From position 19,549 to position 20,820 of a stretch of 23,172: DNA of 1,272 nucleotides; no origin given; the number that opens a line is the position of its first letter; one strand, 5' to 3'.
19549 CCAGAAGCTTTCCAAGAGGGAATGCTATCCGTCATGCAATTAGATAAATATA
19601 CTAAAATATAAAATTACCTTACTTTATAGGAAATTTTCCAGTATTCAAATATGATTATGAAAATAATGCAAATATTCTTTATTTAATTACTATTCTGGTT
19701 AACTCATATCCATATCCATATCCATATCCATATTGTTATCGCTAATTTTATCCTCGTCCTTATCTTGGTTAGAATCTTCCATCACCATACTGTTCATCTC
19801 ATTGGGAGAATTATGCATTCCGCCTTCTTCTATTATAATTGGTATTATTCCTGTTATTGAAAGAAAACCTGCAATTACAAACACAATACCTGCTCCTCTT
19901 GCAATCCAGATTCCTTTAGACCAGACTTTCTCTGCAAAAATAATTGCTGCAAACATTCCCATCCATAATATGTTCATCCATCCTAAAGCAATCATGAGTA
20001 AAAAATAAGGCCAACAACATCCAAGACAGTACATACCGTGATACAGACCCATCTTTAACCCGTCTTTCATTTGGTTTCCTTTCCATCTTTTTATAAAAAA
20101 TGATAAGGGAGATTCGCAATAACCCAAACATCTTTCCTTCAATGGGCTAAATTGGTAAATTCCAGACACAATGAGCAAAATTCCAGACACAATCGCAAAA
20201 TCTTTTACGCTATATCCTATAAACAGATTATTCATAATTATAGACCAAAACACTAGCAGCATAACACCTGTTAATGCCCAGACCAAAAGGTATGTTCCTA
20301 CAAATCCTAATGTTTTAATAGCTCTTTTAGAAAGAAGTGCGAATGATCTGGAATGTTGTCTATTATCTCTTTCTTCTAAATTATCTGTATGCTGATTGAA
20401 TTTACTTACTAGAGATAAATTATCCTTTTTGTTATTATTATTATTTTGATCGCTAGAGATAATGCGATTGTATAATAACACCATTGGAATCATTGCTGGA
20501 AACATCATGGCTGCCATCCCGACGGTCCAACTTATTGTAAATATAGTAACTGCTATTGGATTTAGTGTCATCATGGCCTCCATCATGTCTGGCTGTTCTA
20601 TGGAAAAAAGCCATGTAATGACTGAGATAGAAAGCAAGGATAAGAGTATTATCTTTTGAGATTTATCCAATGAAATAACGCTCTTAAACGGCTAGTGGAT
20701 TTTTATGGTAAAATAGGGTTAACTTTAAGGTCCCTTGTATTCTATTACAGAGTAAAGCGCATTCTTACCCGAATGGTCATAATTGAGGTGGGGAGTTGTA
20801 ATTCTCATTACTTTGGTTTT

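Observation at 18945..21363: DUF1326-DUF2182-DUF1326 operon beside a multicopper oxidase: an uncharacterised, probably metal (copper)-handling membrane system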

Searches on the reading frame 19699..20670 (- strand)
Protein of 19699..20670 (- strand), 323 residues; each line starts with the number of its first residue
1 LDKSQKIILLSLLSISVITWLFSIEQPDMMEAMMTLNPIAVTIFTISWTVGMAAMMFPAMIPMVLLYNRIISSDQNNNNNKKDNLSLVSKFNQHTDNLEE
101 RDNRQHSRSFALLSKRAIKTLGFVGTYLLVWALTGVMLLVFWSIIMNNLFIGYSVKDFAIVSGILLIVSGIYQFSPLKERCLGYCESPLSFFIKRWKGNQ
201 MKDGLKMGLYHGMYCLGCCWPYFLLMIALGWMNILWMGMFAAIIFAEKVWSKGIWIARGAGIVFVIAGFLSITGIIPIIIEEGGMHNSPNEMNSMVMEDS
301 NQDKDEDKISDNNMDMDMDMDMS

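Call 4: search_protein_families(library=pfam, proteins=[window:19699-20670:-], max_evalue=0.01)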
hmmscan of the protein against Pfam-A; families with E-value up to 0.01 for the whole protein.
window:19699-20670:- (323 aa): 1 family
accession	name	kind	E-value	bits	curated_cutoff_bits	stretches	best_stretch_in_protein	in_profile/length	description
PF09948.15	PpoB2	-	2.1e-50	171.7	28.7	2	114-270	31-187/188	Copper chaperone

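Call 5: search_protein_families(library=ncbifam, proteins=[window:19699-20670:-], max_evalue=0.01)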
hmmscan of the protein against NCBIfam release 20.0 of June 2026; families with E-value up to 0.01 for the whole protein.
window:19699-20670:- (323 aa): 0 families

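Call 13: find_homologous_proteins(query=window:19699-20670:-, max_evalue=0.00001)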
Query window:19699-20670:- (323 aa): 2340 proteins with E <= 0.00001 among 4846 candidates; the best 120 are listed.
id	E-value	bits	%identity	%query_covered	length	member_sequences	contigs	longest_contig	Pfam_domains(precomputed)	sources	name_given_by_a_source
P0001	5.5e-196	668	90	99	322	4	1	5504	PF09948.16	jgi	jgi:predicted metal-binding membrane protein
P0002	1.7e-193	660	90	96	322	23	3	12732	PF09948.16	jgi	jgi:predicted metal-binding membrane protein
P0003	7.8e-191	651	88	99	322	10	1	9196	PF09948.16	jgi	jgi:predicted metal-binding membrane protein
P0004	6.0e-189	645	87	96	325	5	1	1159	PF09948.16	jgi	jgi:predicted metal-binding membrane protein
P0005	6.9e-186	635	86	99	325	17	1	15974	PF09948.16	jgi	jgi:predicted metal-binding membrane protein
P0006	2.9e-183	626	95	89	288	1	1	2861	PF09948.16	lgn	-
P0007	7.6e-171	586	85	94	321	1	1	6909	PF09948.16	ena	-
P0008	7.1e-166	569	82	95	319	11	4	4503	PF09948.16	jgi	jgi:predicted metal-binding membrane protein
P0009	2.7e-165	567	88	85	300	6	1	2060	PF09948.16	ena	-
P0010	1.1e-162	559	80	96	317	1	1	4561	PF09948.16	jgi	jgi:predicted metal-binding membrane protein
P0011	5.3e-159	547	80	94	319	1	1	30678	PF09948.16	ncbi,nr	ncbi:MAG TPA: DUF2182 domain-containing protein [Candidatus Saccharimonadales bacterium]|nr:DUF2182 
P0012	6.0e-158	543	84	85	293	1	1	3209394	PF09948.16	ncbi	-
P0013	9.1e-157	539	86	85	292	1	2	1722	PF09948.16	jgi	jgi:predicted metal-binding membrane protein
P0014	2.8e-155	534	85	85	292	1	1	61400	PF09948.16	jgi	jgi:predicted metal-binding membrane protein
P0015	2.3e-154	531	84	84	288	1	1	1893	PF09948.16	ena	-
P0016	6.2e-154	530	84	85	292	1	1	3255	PF09948.16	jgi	jgi:predicted metal-binding membrane protein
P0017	2.5e-153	528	85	84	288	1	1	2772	PF09948.16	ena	-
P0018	3.4e-153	528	84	85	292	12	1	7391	PF09948.16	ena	-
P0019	4.5e-153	527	82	90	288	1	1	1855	PF09948.16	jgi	jgi:predicted metal-binding membrane protein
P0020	7.0e-153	527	84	85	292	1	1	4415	PF09948.16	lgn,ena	-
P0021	8.6e-153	526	85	84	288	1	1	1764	PF09948.16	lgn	-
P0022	1.6e-152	525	85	84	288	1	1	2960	PF09948.16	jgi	jgi:predicted metal-binding membrane protein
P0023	1.8e-152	525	83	85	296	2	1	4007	PF09948.16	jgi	jgi:predicted metal-binding membrane protein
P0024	4.3e-152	524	83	85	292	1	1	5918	PF09948.16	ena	-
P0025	2.5e-151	521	84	85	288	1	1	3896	PF09948.16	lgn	-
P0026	2.8e-151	521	74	94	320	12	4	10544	PF09948.16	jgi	jgi:predicted metal-binding membrane protein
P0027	2.9e-151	521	72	100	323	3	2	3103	PF09948.16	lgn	-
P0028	3.1e-151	521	84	85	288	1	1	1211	PF09948.16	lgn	-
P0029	6.4e-151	520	82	85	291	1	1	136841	PF09948.16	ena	-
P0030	2.0e-150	518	83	84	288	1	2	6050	PF09948.16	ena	-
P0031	2.4e-150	518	73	100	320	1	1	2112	PF09948.16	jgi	jgi:predicted metal-binding membrane protein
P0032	1.1e-149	516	74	99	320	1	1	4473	PF09948.16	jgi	jgi:predicted metal-binding membrane protein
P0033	1.2e-149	516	83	84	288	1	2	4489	PF09948.16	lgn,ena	-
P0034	2.0e-149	515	83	85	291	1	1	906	PF09948.16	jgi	jgi:predicted metal-binding membrane protein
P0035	2.4e-149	515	78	85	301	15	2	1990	PF09948.16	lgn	-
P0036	2.7e-149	515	75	94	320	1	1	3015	PF09948.16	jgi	jgi:predicted metal-binding membrane protein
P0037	7.7e-149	513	73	99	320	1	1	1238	PF09948.16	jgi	jgi:predicted metal-binding membrane protein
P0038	3.3e-148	511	72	100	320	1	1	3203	PF09948.16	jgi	jgi:predicted metal-binding membrane protein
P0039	6.8e-148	510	72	100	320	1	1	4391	PF09948.16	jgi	jgi:predicted metal-binding membrane protein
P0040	9.6e-148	510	73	99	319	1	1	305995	PF09948.16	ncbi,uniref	ncbi:DUF2182 domain-containing protein [Candidatus Nitrosocosmicus sp. FF01]|uniref:DUF2182 domain-c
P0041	1.7e-147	509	73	99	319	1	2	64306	PF09948.16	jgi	jgi:predicted metal-binding membrane protein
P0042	3.1e-147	508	72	100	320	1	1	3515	PF09948.16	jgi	jgi:predicted metal-binding membrane protein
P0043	3.3e-147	508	73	100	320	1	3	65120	PF09948.16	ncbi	ncbi:MAG: DUF2182 domain-containing protein [Candidatus Nitrosocosmicus sp.]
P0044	1.9e-146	505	80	88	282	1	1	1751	PF09948.16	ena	-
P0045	8.1e-146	503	71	100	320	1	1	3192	PF09948.16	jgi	jgi:predicted metal-binding membrane protein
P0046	8.4e-145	500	72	95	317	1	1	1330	PF09948.16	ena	-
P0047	1.2e-144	499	81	86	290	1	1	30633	PF09948.16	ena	-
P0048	1.2e-144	499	70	100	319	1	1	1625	PF09948.16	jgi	jgi:predicted metal-binding membrane protein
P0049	6.4e-143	494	72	98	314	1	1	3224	PF09948.16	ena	-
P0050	1.0e-142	493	73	92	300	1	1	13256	PF09948.16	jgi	jgi:predicted metal-binding membrane protein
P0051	2.0e-142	492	70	99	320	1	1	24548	PF09948.16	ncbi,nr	ncbi:MAG TPA: DUF2182 domain-containing protein [Candidatus Nitrosocosmicus sp.]|nr:DUF2182 domain-c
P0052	3.4e-142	491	80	85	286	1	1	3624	PF09948.16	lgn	-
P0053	4.4e-142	491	79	84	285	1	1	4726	PF09948.16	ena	-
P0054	9.0e-142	490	66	99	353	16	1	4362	PF09948.16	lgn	-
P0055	1.1e-141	490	76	87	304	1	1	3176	PF09948.16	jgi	jgi:predicted metal-binding membrane protein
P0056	2.2e-141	489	79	85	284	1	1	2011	PF09948.16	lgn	-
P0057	2.3e-141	489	80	85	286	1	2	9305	PF09948.16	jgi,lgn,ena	-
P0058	2.9e-141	488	79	84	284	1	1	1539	PF09948.16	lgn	-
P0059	2.1e-140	486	81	81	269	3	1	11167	PF09948.16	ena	-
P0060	4.5e-140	484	77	85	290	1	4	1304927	PF09948.16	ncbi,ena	-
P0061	5.5e-140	484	79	84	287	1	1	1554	PF09948.16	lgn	-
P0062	6.6e-140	484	66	98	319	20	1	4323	PF09948.16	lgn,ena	-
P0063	1.1e-139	483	75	89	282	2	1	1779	PF09948.16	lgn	-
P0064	6.9e-139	481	76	89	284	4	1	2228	PF09948.16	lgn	-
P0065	2.7e-138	479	65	98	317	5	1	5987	PF09948.16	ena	-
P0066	7.6e-138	477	72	86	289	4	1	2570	PF09948.16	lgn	-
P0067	1.9e-137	476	64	99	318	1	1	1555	PF09948.16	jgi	jgi:predicted metal-binding membrane protein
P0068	5.2e-137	474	66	98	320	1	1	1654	PF09948.16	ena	-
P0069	5.8e-137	474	71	93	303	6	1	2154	PF09948.16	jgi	jgi:predicted metal-binding membrane protein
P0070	1.4e-136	473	67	98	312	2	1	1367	PF09948.16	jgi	jgi:predicted metal-binding membrane protein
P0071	1.4e-136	473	76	86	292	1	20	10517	PF09948.16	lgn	-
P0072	1.6e-136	473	76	86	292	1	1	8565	PF09948.16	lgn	-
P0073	2.6e-136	472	66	99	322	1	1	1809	PF09948.16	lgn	-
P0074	4.7e-136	471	76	85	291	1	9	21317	PF09948.16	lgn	-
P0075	5.2e-135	468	65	98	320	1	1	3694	PF09948.16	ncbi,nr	ncbi:MAG TPA: DUF2182 domain-containing protein [Candidatus Nitrosocosmicus sp.]|nr:DUF2182 domain-c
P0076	1.6e-134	466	64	99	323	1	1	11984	PF09948.16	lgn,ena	-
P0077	3.3e-134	465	69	86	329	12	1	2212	PF09948.16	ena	-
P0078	4.3e-134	465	73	90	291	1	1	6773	PF09948.16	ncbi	-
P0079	4.5e-134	465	72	90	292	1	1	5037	PF09948.16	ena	-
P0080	5.8e-134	464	72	91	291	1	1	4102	PF09948.16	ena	-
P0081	1.2e-133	463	72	90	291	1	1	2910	PF09948.16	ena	-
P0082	2.8e-133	462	72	91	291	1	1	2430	PF09948.16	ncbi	-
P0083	5.7e-133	461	72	90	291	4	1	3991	PF09948.16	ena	-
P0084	8.1e-133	461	72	90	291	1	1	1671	PF09948.16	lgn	-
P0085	9.0e-133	460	72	91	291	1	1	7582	PF09948.16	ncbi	-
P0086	4.9e-132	458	71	91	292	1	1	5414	PF09948.16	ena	-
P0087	5.4e-132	458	72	90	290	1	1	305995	PF09948.16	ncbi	-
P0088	3.9e-131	455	72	89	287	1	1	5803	PF09948.16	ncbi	-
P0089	6.2e-131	454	72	90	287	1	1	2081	PF09948.16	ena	-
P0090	7.4e-131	454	70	86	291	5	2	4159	PF09948.16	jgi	jgi:predicted metal-binding membrane protein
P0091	1.9e-130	453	71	90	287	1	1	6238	PF09948.16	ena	-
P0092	2.6e-130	452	72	89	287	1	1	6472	PF09948.16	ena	-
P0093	6.3e-130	451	71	90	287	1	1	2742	PF09948.16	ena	-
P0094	1.6e-129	450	72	89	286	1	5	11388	PF09948.16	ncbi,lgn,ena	-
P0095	6.1e-128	445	70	90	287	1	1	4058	PF09948.16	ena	-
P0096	2.2e-127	443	70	89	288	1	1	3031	PF09948.16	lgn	-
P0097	2.9e-127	442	69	90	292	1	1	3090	PF09948.16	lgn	-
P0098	3.2e-127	442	76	79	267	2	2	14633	PF09948.16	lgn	-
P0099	3.8e-127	442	69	90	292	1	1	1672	PF09948.16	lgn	-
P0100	7.7e-125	434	67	84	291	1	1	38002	PF09948.16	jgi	-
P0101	1.5e-123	430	61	100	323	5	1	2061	PF09948.16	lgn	-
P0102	6.0e-123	428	67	86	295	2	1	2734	PF09948.16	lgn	-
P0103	1.8e-122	427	60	94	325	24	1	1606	PF09948.16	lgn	-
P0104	1.0e-121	424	61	99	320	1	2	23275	PF09948.16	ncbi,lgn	-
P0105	1.1e-121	424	59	97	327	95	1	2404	PF09948.16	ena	-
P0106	2.5e-120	420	75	75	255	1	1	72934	PF09948.16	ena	-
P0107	5.6e-120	418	59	98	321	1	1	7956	PF09948.16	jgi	jgi:predicted metal-binding membrane protein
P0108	2.6e-119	416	58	99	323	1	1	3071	PF09948.16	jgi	jgi:predicted metal-binding membrane protein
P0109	2.1e-118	413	80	68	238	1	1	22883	PF09948.16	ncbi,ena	-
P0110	5.7e-118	412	85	63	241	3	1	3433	PF09948.16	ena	-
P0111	3.2e-117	409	59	97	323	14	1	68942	PF09948.16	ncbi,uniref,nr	ncbi:DUF2182 domain-containing protein [Candidatus Nitrosocosmicus arcticus]|uniref:DUF2182 domain-c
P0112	5.0e-116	405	84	66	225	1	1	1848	PF09948.16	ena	-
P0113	5.7e-116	405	56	99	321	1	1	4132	PF09948.16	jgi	jgi:predicted metal-binding membrane protein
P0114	1.4e-115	404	57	99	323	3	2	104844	PF09948.16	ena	-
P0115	4.0e-115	402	57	99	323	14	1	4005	PF09948.16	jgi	jgi:predicted metal-binding membrane protein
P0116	8.7e-114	398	60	92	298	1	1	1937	PF09948.16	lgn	-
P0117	1.3e-113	398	81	67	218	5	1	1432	PF09948.16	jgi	jgi:predicted metal-binding membrane protein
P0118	1.4e-113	397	63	84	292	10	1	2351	PF09948.16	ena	-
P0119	1.8e-111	391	77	70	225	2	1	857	PF09948.16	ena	-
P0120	1.0e-109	385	58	98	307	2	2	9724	PF09948.16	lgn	-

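Call 14: find_encoding_contigs(protein=P0012, flank=10000, max_places=3)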
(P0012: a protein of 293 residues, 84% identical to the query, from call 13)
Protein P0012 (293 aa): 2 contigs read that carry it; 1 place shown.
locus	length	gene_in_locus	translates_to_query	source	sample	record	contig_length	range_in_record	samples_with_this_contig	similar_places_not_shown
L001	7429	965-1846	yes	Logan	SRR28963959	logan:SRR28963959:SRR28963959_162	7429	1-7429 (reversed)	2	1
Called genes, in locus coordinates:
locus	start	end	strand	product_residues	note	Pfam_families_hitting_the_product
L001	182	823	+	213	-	PF07040:DUF1326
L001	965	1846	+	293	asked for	PF09948:PpoB2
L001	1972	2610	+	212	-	PF07040:DUF1326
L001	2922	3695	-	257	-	-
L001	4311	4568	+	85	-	PF24365:DUF7521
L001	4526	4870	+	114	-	-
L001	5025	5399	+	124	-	-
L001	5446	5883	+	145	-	-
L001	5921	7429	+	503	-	?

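Call 15: find_encoding_contigs(protein=P0040, flank=10000, max_places=3)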
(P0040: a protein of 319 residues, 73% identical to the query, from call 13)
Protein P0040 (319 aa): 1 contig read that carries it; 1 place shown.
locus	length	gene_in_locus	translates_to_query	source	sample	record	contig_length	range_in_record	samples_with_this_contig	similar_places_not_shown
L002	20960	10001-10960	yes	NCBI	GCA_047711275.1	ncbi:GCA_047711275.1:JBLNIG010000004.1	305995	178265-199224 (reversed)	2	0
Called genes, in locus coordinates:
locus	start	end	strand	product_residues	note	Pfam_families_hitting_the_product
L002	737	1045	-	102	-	-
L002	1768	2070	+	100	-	PF27114:Phage_tail_beta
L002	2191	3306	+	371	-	PF00144:Beta-lactamase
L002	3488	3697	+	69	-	-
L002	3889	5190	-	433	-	PF00144:Beta-lactamase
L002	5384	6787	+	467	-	PF07859:Abhydrolase_3 (faint), PF12146:Hydrolase_4 (weak), PF12697:Abhydrolase_6 (weak)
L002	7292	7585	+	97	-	PF01949:Endo_dU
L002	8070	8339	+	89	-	-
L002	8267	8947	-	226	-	PF01965:DJ-1_PfpI, PF17124:ThiJ_like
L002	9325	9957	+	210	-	PF07040:DUF1326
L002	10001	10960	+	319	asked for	PF09948:PpoB2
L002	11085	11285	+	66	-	PF07040:DUF1326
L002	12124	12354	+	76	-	-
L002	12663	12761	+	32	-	-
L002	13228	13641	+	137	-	PF13610:DDE_Tnp_IS240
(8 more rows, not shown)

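Call 16: find_encoding_contigs(protein=P0087, flank=10000, max_places=2)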
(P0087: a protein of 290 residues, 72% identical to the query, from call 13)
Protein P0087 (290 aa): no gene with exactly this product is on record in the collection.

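Call 17: find_encoding_contigs(protein=P0060, flank=10000, max_places=2)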
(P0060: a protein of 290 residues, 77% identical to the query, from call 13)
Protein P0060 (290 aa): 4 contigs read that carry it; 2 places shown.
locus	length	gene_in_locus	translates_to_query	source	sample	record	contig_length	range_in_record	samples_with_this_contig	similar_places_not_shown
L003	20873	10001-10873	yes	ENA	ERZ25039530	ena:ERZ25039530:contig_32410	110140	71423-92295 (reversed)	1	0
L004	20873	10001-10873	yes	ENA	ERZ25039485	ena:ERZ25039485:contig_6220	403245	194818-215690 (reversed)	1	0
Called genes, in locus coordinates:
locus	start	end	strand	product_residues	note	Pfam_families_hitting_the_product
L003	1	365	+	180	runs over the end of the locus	-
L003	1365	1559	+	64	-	PF06348:DUF1059 (weak)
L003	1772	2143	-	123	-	PF05899:Cupin_3 (weak)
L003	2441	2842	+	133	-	-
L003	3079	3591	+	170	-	-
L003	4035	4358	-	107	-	-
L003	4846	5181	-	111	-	-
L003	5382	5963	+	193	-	-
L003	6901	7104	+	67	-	PF27114:Phage_tail_beta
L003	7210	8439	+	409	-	PF00144:Beta-lactamase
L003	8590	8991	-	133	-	-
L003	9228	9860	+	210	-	PF07040:DUF1326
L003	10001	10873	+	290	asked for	PF09948:PpoB2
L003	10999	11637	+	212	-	PF07040:DUF1326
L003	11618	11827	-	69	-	-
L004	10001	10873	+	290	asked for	PF09948:PpoB2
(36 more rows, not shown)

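Call 18: find_encoding_contigs(protein=P0111, flank=10000, max_places=2)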
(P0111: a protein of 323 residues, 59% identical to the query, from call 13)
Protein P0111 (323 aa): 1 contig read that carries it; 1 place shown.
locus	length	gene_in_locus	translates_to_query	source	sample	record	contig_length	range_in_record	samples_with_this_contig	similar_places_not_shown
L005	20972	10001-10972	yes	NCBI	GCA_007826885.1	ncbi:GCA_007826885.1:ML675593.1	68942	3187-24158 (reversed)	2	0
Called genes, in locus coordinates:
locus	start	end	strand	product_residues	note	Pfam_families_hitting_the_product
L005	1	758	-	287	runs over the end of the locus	PF00491:Arginase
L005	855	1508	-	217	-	PF09335:VTT_dom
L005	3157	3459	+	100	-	-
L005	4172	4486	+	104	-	PF03992:ABM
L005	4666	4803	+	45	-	-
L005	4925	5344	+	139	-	PF00903:Glyoxalase, PF22677:Ble-like_N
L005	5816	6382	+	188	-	PF01661:Macro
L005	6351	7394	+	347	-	PF04402:SIMPL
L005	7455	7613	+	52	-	-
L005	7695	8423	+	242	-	PF00106:adh_short, PF01370:Epimerase, PF08659:KR, PF13561:adh_short_C2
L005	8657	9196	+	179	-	PF26485:DUF8156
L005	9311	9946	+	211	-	PF07040:DUF1326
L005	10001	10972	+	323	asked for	PF09948:PpoB2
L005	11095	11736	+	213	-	PF07040:DUF1326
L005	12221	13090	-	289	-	PF00583:Acetyltransf_1, PF13673:Acetyltransf_10 (weak), PF13508:Acetyltransf_7 (faint)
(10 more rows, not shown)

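Call 20: search_solved_structures(query=window:19699-20670:-, max_evalue=1)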
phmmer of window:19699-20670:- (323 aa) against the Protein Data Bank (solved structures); distinct sequences matched with E-value up to 1: 3.
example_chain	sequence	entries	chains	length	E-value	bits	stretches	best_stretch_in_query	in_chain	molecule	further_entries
7ldd_G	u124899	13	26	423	0.71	12.3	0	242-284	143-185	Voltage-dependent calcium channel gamma-8 subunit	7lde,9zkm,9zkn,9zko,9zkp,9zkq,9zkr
9z6u_G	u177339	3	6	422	0.74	12.2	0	242-284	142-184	Voltage-dependent calcium channel gamma-8 subunit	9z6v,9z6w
7lep_G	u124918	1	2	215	0.76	12.2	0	241-284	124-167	Voltage-dependent calcium channel gamma-8 subunit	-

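Call 57: search_protein_families(library=pfam, alignment_id=A6, max_evalue=0.00001)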
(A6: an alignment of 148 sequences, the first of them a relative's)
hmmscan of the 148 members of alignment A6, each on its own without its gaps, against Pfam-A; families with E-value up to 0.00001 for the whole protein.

A. member 1, L001:2922-3740:- (272 aa): 0 families

B. families by the number of members that match (of 148 scanned): 143 families (the first 25 are shown)
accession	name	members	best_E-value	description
PF12697.13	Abhydrolase_6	4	3.2e-23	Alpha/beta hydrolase family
PF12146.15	Hydrolase_4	4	7.1e-17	Serine aminopeptidase, S33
PF00561.26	Abhydrolase_1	3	9.2e-35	alpha/beta hydrolase fold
PF01979.26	Amidohydro_1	3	1.8e-27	Amidohydrolase family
PF07969.17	Amidohydro_3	3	3.6e-16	Amidohydrolase family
PF00106.31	adh_short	2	1.6e-51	short chain dehydrogenase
PF00144.29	Beta-lactamase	2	5e-47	Beta-lactamase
PF13561.12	adh_short_C2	2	7e-43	Enoyl-(Acyl carrier protein) reductase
PF07719.23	TPR_2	2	2.9e-42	Tetratricopeptide repeat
PF00515.34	TPR_1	2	5.8e-41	Tetratricopeptide repeat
PF01661.27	Macro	2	5.6e-33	Macro domain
PF13181.12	TPR_8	2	7.1e-33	Tetratricopeptide repeat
PF13431.12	TPR_17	2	1.3e-29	Tetratricopeptide repeat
PF02371.22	Transposase_20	2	7.9e-26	Transposase IS116/IS110/IS902 family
PF14559.12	TPR_19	2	2.5e-25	Tetratricopeptide repeat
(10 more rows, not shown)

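Call 74: predict_structure(alignment_id=A10)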
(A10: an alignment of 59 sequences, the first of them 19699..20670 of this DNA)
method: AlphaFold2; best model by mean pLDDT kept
length: 323 residues; sequences in the alignment: 59
mean_pLDDT: 54.6   pTM: 0.44
mean pLDDT of the five models: 54.6, 51.5, 51.5, 50.7, 49.9
residues with pLDDT >= 90: 0; 70-90: 54; 50-70: 143; < 50: 126
segments of 3 or more residues with pLDDT < 50: 21-36, 57-117, 279-323
pLDDT, mean of each block of 10 residues (from residue 1): 54 54 42 47 60 53 45 39 31 28 36 46 64 68 62 68 82 77 56 58 68 69 66 62 68 76 84 65 32 30 31 33 33
secondary structure, 60 per line:
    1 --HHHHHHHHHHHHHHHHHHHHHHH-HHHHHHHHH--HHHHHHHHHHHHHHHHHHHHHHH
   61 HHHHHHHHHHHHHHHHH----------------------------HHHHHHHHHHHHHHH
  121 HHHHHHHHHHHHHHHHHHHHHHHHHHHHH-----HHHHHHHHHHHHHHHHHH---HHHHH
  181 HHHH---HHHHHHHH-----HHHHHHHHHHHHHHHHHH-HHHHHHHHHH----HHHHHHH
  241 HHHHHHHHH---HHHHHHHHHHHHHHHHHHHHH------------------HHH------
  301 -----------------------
elements in order: H3-25 H27-35 H38-77 H106-149 H155-172 H176-184 H188-195 H201-218 H220-229 H234-249 H253-273
